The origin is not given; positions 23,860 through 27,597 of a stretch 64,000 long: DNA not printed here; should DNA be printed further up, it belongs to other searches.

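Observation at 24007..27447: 1146-aa single-polypeptide nuclease-helicase: Cas4/RecB-like Fe-S nuclease + RNase-H-like exonuclease-like region + SF1B DNA2/Upf1-type helicase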

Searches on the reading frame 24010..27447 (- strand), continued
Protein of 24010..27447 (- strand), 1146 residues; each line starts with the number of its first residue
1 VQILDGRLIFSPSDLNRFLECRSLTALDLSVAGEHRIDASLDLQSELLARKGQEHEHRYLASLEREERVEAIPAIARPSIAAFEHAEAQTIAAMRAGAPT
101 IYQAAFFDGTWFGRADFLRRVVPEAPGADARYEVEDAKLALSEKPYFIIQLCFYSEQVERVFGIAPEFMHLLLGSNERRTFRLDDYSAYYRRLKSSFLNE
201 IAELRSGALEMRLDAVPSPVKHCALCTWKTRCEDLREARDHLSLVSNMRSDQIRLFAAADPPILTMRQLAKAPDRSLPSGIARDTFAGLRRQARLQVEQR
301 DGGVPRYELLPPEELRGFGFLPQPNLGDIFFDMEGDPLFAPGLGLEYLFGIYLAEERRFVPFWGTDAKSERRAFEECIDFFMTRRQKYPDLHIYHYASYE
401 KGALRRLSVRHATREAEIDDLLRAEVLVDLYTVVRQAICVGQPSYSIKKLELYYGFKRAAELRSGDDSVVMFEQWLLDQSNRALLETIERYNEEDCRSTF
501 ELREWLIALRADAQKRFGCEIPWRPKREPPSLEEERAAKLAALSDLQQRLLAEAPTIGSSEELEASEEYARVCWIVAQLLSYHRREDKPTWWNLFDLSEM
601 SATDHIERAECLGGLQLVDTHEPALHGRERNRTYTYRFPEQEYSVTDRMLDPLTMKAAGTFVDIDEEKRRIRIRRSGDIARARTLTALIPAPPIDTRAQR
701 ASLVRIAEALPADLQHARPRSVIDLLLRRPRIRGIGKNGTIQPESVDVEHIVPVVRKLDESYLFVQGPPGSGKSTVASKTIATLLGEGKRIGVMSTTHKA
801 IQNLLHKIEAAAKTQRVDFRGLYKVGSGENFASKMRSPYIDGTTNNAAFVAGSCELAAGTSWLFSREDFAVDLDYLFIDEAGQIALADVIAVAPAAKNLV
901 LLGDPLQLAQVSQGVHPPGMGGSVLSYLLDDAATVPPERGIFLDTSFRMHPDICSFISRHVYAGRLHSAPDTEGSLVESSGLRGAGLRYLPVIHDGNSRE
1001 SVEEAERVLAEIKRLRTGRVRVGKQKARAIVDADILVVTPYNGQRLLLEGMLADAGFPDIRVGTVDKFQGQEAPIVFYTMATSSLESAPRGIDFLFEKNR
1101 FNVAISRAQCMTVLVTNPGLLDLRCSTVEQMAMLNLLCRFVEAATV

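Call 48: search_dna_similar(query=window:24010-27447:-, collection=plasmids, mode=protein, max_rows=30)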
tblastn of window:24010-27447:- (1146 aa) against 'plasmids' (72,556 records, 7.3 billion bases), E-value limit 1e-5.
Records with a match: 187; places in all: 194; records where one place covers at least 80% of the query: 60.
Best place of each record, by identity: <60% 187.
By first word of the organism name: Rhizobium 17; Piscirickettsia 14; Vibrio 10; Sphingobium 8; Mycobacterium 8; Clostridium 7; Roseomonas 5; Aminobacter 3; Natribaculum 3; Haloterrigena 3; and 77 more.
By predicted mobility (MOB-suite, as given by PLSDB): non-mobilizable 111; conjugative 50; mobilizable 26.
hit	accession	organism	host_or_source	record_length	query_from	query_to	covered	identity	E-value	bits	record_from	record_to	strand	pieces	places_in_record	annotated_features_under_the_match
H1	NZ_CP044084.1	Pseudomonas luteola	Homo sapiens,clinical isolate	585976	1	1144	100%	40.2%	0e+0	715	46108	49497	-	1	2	TM0106 family RecB-like putative nuclease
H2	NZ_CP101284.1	Phenylobacterium sp. LH3H17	-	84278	5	1138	99%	40.5%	0e+0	690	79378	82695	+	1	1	TM0106 family RecB-like putative nuclease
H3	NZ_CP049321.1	Caballeronia sp. SBC2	whole organism,soil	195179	1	1144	100%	40.0%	0e+0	694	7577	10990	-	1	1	TM0106 family RecB-like putative nuclease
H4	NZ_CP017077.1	Novosphingobium resinovorum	single cell,soil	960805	6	1138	99%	39.2%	0e+0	682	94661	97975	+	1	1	TM0106 family RecB-like putative nuclease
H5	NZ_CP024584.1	Roseomonas sp. FDAARGOS_362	Homo sapiens,peripheral Blood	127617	1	1138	99%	38.0%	0e+0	635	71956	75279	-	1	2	TM0106 family RecB-like putative nuclease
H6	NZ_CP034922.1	Roseomonas mucosa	Homo sapiens,tissue sample,Clinical, ...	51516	1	1138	99%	38.0%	0e+0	635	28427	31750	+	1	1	TM0106 family RecB-like putative nuclease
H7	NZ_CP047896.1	Sphingomonas changnyeongensis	Single cell,Fresh water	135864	1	1142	100%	37.4%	4e-175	579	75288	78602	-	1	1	TM0106 family RecB-like putative nuclease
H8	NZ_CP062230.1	Mesorhizobium onobrychidis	Sainfoin,pure bacterial culture,Nodule ...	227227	1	1142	100%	37.2%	0e+0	637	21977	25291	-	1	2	TM0106 family RecB-like putative nuclease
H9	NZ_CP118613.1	Ensifer adhaerens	Pure isolate,Rhizosphere of Cyperus ...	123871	8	1144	99%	37.4%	9e-178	587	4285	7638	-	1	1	TM0106 family RecB-like putative nuclease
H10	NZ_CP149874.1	Rhizobium sp. T1473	-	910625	1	1146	100%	37.0%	0e+0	634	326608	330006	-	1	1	TM0106 family RecB-like putative nuclease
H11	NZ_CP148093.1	Rhizobium sp. T1470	Medicago sativa,cell culture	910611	1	1146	100%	37.0%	0e+0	634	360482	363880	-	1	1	TM0106 family RecB-like putative nuclease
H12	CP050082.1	Rhizobium leguminosarum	Trifolium pratense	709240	1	1138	99%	37.0%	0e+0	600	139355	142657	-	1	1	TM0106 family RecB-like putative nuclease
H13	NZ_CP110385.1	Tritonibacter mobilis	-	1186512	10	1142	99%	37.1%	0e+0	612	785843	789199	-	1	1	record has no annotation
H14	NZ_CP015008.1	Aminobacter aminovorans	cell culture,soil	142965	1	1142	100%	36.8%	7e-175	578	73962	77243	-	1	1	TM0106 family RecB-like putative nuclease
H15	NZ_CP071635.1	Rhizobium sp. NZLR1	lentil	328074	1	1138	99%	36.9%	0e+0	604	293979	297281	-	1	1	TM0106 family RecB-like putative nuclease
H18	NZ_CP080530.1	Mesorhizobium sp. AR02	Oxytropis sp.,Cell culture,root nodule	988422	1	1146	100%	36.5%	1e-179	592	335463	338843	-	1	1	TM0106 family RecB-like putative nuclease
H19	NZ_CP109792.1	Leisingera thetidis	-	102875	1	1138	99%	36.7%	3e-180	594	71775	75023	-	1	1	TM0106 family RecB-like putative nuclease | AAA family ATPase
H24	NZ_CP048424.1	Rhizobium daejeonense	Cell,soil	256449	1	1146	100%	36.3%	0e+0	598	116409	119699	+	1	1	TM0106 family RecB-like putative nuclease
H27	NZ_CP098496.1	Qipengyuania citrea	whole organism,South China Sea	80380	1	1145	100%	35.9%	0e+0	602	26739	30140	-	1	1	TM0106 family RecB-like putative nuclease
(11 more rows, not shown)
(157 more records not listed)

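Call 49: get_annotated_region(hit=H6, flank=8000)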
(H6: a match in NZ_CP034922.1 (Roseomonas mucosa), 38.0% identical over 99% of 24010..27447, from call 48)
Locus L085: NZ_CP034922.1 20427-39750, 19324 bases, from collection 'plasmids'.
description: Roseomonas mucosa strain HV1 plasmid p3-HV1, complete sequence
organism: Roseomonas mucosa (NCBI taxid 207340)
taxonomy: Bacteria; Pseudomonadota; Alphaproteobacteria; Rhodospirillales; Acetobacteraceae; Roseomonas; Roseomonas mucosa
host: -; source: Homo sapiens,tissue sample,Clinical, healthy, human skin; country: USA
typing (MOB-suite, as given by PLSDB): non-mobilizable
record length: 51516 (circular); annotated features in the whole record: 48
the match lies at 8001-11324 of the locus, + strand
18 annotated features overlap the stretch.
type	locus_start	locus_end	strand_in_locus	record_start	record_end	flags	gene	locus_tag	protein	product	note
CDS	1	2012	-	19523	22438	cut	-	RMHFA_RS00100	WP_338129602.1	SNF2-related protein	-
CDS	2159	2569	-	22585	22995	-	-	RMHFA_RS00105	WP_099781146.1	type II toxin-antitoxin system VapC family toxin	-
CDS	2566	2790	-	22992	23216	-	vapB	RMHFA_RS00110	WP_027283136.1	type II toxin-antitoxin system VapB family antitoxin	-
CDS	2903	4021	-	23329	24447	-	-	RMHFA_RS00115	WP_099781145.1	site-specific integrase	GO:0015074 - DNA integration [Evidence IEA]; GO:0006310 - DNA recombination [Evidence IEA]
CDS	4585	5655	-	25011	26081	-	-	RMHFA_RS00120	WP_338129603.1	DNA/RNA non-specific endonuclease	-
CDS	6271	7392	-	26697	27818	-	-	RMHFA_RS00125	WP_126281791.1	hypothetical protein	-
CDS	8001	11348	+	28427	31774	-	-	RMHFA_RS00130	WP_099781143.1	TM0106 family RecB-like putative nuclease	-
CDS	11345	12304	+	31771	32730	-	-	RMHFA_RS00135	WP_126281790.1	hypothetical protein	-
CDS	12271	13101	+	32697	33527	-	-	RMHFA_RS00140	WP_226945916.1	hypothetical protein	-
CDS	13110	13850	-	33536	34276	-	-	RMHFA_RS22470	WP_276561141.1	HNH endonuclease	-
CDS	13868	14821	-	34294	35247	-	-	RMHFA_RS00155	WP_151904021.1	hypothetical protein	-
CDS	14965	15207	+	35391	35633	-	-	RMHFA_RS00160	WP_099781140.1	hypothetical protein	-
CDS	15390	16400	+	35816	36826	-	-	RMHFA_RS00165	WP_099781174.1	hypothetical protein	-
CDS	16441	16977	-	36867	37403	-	-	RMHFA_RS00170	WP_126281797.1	hypothetical protein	-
CDS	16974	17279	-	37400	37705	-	-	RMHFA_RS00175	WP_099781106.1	hypothetical protein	-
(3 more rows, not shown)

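Call 50: get_annotated_region(hit=H2, flank=8000)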
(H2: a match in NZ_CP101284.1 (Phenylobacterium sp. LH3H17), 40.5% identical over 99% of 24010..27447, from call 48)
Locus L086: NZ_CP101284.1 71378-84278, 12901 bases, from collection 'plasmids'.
description: Phenylobacterium sp. LH3H17 plasmid pA, complete sequence
organism: Phenylobacterium sp. LH3H17 (NCBI taxid 2903901)
taxonomy: Bacteria; Pseudomonadota; Alphaproteobacteria; Caulobacterales; Caulobacteraceae; Phenylobacterium; Phenylobacterium sp. LH3H17
host: -; source: -; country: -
typing (MOB-suite, as given by PLSDB): non-mobilizable; replicon rep_cluster_691; mating-pair formation MPF_T
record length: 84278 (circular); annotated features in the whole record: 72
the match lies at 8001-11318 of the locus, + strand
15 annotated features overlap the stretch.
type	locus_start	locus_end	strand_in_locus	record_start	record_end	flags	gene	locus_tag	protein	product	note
CDS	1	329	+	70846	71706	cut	dapA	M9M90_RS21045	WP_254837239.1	4-hydroxy-tetrahydrodipicolinate synthase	GO:0009089 - lysine biosynthetic process via diaminopimelate [Evidence IEA]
CDS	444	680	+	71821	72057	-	-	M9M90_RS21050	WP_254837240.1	hypothetical protein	-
CDS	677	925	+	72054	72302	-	-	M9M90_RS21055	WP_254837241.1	hypothetical protein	-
CDS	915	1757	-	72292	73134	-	-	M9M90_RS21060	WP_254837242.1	DUF4118 domain-containing protein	-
CDS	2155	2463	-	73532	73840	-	-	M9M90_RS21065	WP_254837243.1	hypothetical protein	-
CDS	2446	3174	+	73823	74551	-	trbB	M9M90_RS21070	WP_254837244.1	P-type conjugative transfer ATPase TrbB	-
CDS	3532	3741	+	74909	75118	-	-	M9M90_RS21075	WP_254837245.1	hypothetical protein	-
CDS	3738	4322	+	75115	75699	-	-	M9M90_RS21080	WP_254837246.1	Fic family protein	-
CDS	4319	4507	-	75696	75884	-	-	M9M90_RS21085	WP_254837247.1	ribbon-helix-helix protein, CopG family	-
CDS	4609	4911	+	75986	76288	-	-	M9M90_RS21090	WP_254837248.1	multiubiquitin domain-containing protein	-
CDS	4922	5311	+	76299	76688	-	-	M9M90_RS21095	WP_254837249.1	E2/UBC family protein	-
CDS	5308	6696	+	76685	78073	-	-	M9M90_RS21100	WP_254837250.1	ThiF family adenylyltransferase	-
CDS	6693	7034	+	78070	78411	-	-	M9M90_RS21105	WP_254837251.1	DUF6527 family protein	-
CDS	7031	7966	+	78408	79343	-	-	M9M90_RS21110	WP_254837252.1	hypothetical protein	-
CDS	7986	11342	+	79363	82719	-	-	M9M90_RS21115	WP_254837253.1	TM0106 family RecB-like putative nuclease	-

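Call 51: get_annotated_region(hit=H19, flank=8000)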
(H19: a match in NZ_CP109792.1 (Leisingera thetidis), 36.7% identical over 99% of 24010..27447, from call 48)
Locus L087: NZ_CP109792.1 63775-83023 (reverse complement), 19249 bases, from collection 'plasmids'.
description: Leisingera thetidis strain BMJM1 plasmid pBMJM1_5, complete sequence
organism: Leisingera thetidis (NCBI taxid 2930199)
taxonomy: Bacteria; Pseudomonadota; Alphaproteobacteria; Rhodobacterales; Roseobacteraceae; Leisingera; Leisingera thetidis
host: -; source: -; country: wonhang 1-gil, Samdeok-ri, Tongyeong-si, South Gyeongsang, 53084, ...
typing (MOB-suite, as given by PLSDB): conjugative; replicon rep_cluster_231; relaxase MOBP; mating-pair formation MPF_T
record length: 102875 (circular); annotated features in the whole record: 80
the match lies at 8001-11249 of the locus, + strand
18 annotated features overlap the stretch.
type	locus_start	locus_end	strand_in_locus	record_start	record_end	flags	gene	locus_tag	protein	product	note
CDS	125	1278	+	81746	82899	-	-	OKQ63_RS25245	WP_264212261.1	IS3 family transposase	-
CDS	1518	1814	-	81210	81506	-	-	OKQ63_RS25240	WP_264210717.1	hypothetical protein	-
CDS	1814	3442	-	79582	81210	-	-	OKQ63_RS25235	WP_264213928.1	IS66 family transposase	-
CDS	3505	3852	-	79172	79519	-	tnpB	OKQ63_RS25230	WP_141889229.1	IS66 family insertion sequence element accessory protein TnpB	-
CDS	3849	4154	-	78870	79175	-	-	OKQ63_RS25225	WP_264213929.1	transposase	GO:0006313 - DNA transposition [Evidence IEA]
CDS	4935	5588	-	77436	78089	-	-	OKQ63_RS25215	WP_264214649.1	hypothetical protein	-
CDS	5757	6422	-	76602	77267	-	-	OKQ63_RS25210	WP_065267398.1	HEPN domain-containing protein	-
CDS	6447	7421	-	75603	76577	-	-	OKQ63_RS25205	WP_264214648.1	WYL domain-containing protein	-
CDS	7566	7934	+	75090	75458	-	-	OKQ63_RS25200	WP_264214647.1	hypothetical protein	-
CDS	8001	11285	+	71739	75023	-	-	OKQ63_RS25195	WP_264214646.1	TM0106 family RecB-like putative nuclease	-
CDS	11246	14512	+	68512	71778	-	-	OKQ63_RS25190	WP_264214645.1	AAA family ATPase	-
CDS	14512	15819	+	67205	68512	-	-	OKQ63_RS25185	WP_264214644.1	McrC family protein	-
CDS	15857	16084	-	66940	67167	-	-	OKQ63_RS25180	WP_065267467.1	hypothetical protein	-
CDS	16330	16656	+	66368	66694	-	-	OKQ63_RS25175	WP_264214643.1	hypothetical protein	-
CDS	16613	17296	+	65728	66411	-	-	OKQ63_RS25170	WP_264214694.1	lytic transglycosylase domain-containing protein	-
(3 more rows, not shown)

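Call 61: search_dna_similar(query=window:24010-27447:-, collection=phages, mode=protein, max_rows=15)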
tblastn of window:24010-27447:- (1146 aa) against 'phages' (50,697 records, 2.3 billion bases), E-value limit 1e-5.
Records with a match: 2; places in all: 2; records where one place covers at least 80% of the query: 0.
Best place of each record, by identity: <60% 2.
By first word of the organism name: Bacteriophage 2.
By host as written in the record: - 2.
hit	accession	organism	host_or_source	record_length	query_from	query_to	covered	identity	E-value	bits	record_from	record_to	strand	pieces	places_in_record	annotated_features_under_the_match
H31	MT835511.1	Bacteriophage sp.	human fecal samples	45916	831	1108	24%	24.7%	2e-7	62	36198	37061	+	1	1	record has no annotation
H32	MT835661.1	Bacteriophage sp.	human fecal samples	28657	873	1122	22%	24.6%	3e-8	64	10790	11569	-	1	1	record has no annotation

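Call 62: find_encoding_contigs(protein=P0021, flank=10000, max_places=2)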
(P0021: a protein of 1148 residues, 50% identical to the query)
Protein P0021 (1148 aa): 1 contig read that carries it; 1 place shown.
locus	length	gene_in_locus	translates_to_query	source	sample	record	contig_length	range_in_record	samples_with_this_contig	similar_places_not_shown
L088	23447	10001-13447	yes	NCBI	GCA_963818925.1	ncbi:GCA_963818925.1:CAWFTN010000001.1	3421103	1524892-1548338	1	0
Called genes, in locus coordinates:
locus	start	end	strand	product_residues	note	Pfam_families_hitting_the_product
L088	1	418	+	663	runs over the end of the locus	PF00015:MCPsignal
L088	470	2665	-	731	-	PF05231:MASE1, PF00990:GGDEF, PF00563:EAL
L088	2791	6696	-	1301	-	PF04563:RNA_pol_Rpb2_1, PF04561:RNA_pol_Rpb2_2, PF04565:RNA_pol_Rpb2_3, PF10385:RNA_pol_Rpb2_45, PF00562:RNA_pol_Rpb2_6, PF04560:RNA_pol_Rpb2_7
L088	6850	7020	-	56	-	-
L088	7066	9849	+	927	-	PF04851:ResIII, PF00176:SNF2-rel_dom, PF00270:DEAD (weak), PF00271:Helicase_C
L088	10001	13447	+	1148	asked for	PF13482:RNase_H_2, PF13086:AAA_11 (faint), PF13245:AAA_19, PF13604:AAA_30, PF01443:Viral_helicase1 (faint), PF13087:AAA_12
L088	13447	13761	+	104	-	-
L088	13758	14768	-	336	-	PF08240:ADH_N, PF00107:ADH_zinc_N, PF13602:ADH_zinc_N_2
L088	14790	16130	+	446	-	PF02667:SCFA_trans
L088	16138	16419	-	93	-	-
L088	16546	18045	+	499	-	PF00083:Sugar_tr, PF07690:MFS_1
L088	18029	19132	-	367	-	-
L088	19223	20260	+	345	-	PF13439:Glyco_transf_4, PF13579:Glyco_trans_4_4 (faint), PF20706:GT4-conflict, PF00534:Glycos_transf_1, PF13692:Glyco_trans_1_4, PF13524:Glyco_trans_1_2 (weak)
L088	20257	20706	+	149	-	PF00293:NUDIX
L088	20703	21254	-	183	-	PF13302:Acetyltransf_3, PF00583:Acetyltransf_1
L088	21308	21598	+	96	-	PF11948:DUF3465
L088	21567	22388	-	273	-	PF01522:Polysacc_deac_1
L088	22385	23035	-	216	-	-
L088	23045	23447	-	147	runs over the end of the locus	PF00075:RNase_H, PF13456:RVT_3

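Call 63: find_encoding_contigs(protein=P0033, flank=10000, max_places=2)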
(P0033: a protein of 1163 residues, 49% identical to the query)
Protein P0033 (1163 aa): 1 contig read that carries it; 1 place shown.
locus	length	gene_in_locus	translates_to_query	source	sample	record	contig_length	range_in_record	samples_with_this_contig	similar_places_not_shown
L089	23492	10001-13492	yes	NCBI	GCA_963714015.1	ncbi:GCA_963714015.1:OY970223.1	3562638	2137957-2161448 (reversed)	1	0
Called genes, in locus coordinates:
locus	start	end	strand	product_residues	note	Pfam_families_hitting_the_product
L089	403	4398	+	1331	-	PF27051:TamB_N (faint), PF04357:TamB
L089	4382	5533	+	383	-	-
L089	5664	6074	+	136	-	PF20432:Xre-like-HTH, PF09722:Xre_MbcA_ParS_C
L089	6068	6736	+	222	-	PF08808:RES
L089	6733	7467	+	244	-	PF00106:adh_short, PF01370:Epimerase (faint), PF08659:KR, PF13561:adh_short_C2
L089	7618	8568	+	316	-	PF24684:Vgb_lyase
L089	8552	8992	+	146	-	PF02368:Big_2 (faint)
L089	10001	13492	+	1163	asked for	PF13482:RNase_H_2, PF13086:AAA_11 (faint), PF13245:AAA_19 (weak), PF13604:AAA_30, PF01443:Viral_helicase1 (faint), PF13087:AAA_12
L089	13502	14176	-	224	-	-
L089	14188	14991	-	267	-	PF02861:Clp_N, PF00903:Glyoxalase (weak), PF18029:Glyoxalase_6 (weak)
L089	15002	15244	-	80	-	-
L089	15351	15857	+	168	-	PF22741:PTP-NADK, PF22784:PTP-SAK, PF22785:Tc-R-P, PF14566:PTPlike_phytase (weak)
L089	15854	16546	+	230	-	PF00230:MIP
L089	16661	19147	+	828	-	PF00989:PAS, PF08447:PAS_3, PF08448:PAS_4, PF13426:PAS_9, PF01590:GAF (weak), PF13185:GAF_2, PF07228:SpoIIE, PF13581:HATPase_c_2, +2 more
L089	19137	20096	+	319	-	-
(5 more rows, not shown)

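Call 64: find_encoding_contigs(protein=P0020, flank=10000, max_places=2)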
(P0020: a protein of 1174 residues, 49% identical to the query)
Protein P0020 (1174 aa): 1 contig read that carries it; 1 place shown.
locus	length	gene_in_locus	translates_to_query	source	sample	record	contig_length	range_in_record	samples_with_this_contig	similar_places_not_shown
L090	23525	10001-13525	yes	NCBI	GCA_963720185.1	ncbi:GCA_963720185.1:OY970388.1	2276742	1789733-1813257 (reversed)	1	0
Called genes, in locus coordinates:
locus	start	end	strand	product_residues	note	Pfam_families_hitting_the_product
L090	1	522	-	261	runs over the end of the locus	PF05988:DUF899, PF00578:AhpC-TSA (weak)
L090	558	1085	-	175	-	PF08327:AHSA1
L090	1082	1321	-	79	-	-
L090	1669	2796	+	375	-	PF00144:Beta-lactamase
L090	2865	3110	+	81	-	-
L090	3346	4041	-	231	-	PF00196:GerE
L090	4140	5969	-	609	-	PF13191:AAA_16 (weak), PF13401:AAA_22 (weak), PF25873:WHD_MalT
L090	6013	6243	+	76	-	-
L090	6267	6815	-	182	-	-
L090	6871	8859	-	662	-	PF13492:GAF_3 (faint), PF01590:GAF (weak), PF13185:GAF_2, PF07228:SpoIIE, PF13581:HATPase_c_2 (weak)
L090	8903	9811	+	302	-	PF00487:FA_desaturase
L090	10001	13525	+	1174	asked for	PF13482:RNase_H_2, PF13086:AAA_11 (faint), PF13245:AAA_19 (weak), PF13604:AAA_30, PF13087:AAA_12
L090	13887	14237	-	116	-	PF01329:Pterin_4a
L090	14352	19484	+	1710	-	PF05359:DUF748 (weak), PF27051:TamB_N (faint), PF04357:TamB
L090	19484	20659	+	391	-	-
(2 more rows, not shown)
